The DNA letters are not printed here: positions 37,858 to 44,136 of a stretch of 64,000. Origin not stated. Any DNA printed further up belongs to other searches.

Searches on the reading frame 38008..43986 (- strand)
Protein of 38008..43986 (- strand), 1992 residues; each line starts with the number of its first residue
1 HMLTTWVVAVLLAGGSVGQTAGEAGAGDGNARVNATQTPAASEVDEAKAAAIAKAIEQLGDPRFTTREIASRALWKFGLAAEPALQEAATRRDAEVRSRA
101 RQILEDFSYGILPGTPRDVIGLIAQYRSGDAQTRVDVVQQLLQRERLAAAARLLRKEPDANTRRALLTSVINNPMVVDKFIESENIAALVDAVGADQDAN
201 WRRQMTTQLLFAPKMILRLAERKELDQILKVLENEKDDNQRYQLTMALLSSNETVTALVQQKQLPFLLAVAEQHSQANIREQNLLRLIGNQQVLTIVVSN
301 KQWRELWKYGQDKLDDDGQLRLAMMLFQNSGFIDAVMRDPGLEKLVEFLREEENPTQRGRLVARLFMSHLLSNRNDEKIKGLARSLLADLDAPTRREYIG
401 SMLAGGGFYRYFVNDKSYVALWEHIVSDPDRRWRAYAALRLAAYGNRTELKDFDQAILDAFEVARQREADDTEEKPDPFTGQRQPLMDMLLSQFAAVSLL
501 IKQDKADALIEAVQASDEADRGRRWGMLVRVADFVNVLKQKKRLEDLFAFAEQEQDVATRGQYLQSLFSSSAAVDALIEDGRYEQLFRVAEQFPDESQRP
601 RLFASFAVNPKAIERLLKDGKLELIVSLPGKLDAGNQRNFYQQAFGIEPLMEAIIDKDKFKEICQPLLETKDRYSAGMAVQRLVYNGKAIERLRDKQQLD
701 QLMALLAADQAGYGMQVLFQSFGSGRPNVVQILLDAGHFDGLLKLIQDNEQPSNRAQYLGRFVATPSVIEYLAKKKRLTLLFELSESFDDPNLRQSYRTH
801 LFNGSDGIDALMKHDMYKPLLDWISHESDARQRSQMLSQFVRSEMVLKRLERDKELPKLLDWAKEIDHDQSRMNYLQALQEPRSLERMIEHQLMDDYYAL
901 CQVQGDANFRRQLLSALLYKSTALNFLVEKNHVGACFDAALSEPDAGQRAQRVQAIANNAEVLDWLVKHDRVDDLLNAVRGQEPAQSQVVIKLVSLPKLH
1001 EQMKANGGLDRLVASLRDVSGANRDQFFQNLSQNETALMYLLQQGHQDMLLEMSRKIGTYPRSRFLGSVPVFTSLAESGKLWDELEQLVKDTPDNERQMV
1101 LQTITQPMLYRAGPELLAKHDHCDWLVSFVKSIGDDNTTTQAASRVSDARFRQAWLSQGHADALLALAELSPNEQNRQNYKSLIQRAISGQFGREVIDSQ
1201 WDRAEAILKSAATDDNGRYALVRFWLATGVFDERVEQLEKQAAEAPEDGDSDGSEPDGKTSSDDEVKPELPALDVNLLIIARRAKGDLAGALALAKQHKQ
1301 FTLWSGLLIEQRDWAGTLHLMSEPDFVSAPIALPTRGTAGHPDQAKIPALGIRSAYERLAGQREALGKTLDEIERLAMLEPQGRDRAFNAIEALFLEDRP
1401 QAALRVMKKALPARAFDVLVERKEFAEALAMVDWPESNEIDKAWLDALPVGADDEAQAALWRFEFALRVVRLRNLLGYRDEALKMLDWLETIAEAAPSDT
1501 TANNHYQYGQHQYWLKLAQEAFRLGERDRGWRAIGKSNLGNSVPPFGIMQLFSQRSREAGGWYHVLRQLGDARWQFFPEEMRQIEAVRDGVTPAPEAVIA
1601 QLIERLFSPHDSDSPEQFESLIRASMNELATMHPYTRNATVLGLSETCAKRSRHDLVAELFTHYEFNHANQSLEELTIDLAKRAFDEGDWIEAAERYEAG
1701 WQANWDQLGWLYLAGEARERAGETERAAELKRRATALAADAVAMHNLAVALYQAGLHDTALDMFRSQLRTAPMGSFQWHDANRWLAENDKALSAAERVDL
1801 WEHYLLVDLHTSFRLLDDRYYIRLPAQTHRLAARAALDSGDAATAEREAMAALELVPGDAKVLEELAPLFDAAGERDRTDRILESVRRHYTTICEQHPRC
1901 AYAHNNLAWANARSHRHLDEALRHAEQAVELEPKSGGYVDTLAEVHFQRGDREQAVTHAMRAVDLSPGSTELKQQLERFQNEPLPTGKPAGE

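Call 15: find_homologous_proteins(query=window:38008-43986:-, max_evalue=0.001)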
Query window:38008-43986:- (1992 aa): 4 proteins with E <= 0.001 among 8000 candidates.
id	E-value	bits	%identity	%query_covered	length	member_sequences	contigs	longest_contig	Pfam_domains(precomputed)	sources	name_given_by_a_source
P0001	0.0e+0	4288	99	97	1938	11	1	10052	-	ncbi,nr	ncbi:MAG: hypothetical protein KDA71_01050, partial [Planctomycetales bacterium]|nr:hypothetical pro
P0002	2.9e-254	865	26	91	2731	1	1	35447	PF00515.35,PF13424.13,PF13181.13,PF07719.24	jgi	jgi:hypothetical protein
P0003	5.2e-237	808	26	92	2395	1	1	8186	PF13431.13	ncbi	-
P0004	4.7e-145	503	26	93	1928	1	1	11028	-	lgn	-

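Call 16: find_encoding_contigs(protein=P0002, flank=10000, max_places=4)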
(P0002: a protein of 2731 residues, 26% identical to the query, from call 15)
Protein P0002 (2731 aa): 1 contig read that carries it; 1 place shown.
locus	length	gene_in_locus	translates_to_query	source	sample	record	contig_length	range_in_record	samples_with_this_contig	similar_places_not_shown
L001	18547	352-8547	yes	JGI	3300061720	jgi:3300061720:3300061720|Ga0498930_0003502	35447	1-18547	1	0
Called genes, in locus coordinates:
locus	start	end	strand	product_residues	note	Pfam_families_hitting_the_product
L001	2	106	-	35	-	?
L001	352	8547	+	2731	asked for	PF13424:TPR_12 (faint), PF00515:TPR_1 (faint), PF07719:TPR_2 (faint), PF13181:TPR_8 (faint)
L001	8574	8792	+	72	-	-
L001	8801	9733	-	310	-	PF04960:Glutaminase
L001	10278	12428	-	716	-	PF09899:DUF2126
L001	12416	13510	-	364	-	PF10005:Zn_ribbon_DZR_6, PF15887:Peptidase_Mx, PF15890:Peptidase_Mx1 (weak)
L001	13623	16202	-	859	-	-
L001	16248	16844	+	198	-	-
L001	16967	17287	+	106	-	-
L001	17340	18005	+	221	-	PF02517:Rce1-like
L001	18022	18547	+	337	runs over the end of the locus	-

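Call 17: find_encoding_contigs(protein=P0003, flank=10000, max_places=4)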
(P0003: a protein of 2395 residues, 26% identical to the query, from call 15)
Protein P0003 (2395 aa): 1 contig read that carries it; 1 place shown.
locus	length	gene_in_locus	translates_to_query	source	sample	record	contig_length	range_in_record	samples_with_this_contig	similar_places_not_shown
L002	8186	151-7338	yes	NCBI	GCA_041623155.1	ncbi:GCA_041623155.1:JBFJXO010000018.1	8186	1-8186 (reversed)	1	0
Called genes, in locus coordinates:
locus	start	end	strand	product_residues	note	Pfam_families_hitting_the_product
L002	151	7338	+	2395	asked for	PF13431:TPR_17 (faint)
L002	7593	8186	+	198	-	?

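Call 18: find_encoding_contigs(protein=P0004, flank=10000, max_places=4)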
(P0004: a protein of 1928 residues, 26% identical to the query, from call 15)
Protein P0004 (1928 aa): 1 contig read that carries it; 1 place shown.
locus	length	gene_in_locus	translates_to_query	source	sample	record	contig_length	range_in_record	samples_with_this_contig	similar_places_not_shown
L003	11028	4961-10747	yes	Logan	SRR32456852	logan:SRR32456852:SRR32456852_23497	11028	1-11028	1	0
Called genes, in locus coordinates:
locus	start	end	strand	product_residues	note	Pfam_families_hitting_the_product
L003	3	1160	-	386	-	?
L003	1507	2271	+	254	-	PF13499:EF-hand_7 (faint), PF00036:EF-hand_1 (faint), PF13405:EF-hand_6 (faint), PF13202:EF-hand_5 (weak)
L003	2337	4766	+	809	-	PF01738:DLH (faint), PF12715:Abhydrolase_7 (weak)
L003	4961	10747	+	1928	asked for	-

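Call 20: find_encoding_contigs(protein=P0001, flank=10000, max_places=4)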
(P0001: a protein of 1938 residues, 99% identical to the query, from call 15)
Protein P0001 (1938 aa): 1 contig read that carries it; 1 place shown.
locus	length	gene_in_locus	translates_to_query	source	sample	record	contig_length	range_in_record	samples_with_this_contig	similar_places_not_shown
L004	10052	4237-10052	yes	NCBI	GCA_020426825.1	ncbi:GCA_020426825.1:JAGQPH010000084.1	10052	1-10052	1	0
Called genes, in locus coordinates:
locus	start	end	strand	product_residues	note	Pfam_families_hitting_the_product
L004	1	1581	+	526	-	PF13646:HEAT_2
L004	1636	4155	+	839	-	PF07583:PSCyt2, PF07587:PSD1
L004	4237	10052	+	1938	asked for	?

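Call 21: find_related_loci(query=A1, collection=genome_contigs, flank=10000)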
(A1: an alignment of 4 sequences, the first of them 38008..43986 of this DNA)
Query A1 (1992 aa) in genome_contigs; peptide patterns used: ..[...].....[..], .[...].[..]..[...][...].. (x = any residue, [..] = any of these).
45 stretches matched a pattern; 7 encode a relative of the query (tblastn E <= 1e-3); 7 distinct loci.
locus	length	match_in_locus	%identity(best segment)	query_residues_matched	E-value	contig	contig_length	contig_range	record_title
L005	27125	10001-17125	26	40-1989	3e-153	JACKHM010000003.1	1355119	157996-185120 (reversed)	MAG: Planctomycetaceae bacterium isolate HK-STAS-PLAN-18 HK-STAS-PLAN-18_3, whole genome shotgun sequence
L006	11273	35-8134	27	55-1988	8e-150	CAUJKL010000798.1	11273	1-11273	MAG: Planctomycetota bacterium isolate KLAP164 genome assembly, contig: KLAP164_559759, whole genome shotgun sequence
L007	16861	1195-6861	25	51-1908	1e-118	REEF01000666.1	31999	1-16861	MAG: Planctomycetaceae bacterium isolate PLM2.Bin2 NODE_1391_length_31999_cov_7.26355, whole genome shotgun sequence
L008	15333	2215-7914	25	51-1916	3e-125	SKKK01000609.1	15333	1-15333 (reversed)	MAG: Planctomycetaceae bacterium isolate CSSed162cmA_153 CSSed16-2cmA-10304, whole genome shotgun sequence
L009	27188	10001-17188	27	2-1986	8e-165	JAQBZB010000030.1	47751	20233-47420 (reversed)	MAG: Planctomycetota bacterium isolate casp150-mb.46 NODE_1928_length_47751_cov_0.141925, whole genome shotgun sequence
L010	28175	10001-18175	26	3-1988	3e-148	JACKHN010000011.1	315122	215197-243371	MAG: Planctomycetaceae bacterium isolate HK-STAS-PLAN-19 HK-STAS-PLAN-19_11, whole genome shotgun sequence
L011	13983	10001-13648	25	2-1182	3e-86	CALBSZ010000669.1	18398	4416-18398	MAG TPA_asm: uncultured Planctomycetaceae bacterium isolate SRR7515931_bin.40_CONCOCT_v1.1_MAG genome assembly, contig:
